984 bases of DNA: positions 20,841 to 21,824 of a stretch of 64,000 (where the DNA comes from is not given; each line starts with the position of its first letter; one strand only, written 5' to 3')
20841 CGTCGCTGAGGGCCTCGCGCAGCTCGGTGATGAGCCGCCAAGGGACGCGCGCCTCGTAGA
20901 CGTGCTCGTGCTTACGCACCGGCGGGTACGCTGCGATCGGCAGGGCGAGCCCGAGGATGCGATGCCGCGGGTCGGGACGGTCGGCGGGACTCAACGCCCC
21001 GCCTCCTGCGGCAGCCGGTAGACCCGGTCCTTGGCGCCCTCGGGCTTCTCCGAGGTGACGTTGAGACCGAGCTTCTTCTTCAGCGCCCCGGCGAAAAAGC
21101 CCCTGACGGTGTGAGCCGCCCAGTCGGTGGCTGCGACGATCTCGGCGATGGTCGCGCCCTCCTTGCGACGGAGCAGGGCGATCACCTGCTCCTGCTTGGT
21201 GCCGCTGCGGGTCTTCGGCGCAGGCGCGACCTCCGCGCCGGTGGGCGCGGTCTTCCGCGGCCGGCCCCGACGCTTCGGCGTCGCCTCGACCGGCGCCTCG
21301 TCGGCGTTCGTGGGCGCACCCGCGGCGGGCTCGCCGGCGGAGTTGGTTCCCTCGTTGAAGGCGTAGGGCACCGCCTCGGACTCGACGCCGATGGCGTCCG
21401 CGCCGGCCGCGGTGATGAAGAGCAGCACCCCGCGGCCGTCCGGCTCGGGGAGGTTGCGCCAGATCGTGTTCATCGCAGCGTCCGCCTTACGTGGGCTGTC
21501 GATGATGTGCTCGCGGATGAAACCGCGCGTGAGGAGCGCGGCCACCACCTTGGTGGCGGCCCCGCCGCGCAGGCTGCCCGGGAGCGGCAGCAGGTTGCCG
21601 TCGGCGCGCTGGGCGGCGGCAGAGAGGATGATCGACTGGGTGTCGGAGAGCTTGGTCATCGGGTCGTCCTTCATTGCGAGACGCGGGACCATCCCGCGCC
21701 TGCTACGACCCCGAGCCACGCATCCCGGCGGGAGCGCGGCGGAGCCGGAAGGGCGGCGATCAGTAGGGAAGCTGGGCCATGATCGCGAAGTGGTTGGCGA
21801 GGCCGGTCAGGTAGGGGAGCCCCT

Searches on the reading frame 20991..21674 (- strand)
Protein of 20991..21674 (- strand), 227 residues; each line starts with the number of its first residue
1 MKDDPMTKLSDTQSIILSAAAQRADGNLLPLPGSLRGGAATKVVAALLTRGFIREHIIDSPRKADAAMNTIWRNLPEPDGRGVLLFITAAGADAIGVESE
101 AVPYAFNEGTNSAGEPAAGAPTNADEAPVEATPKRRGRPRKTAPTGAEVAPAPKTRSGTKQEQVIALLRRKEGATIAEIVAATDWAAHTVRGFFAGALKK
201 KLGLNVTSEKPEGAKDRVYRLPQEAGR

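Call 57: search_protein_families(library=pfam, proteins=[window:20991-21674:-], max_evalue=0.001)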
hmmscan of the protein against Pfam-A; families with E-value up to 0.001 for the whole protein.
window:20991-21674:- (227 aa): 1 family
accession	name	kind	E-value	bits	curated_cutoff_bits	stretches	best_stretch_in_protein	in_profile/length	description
PF11994.14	DUF3489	-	2.2e-29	101.8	29.5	1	154-220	2-67/68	Protein of unknown function (DUF3489)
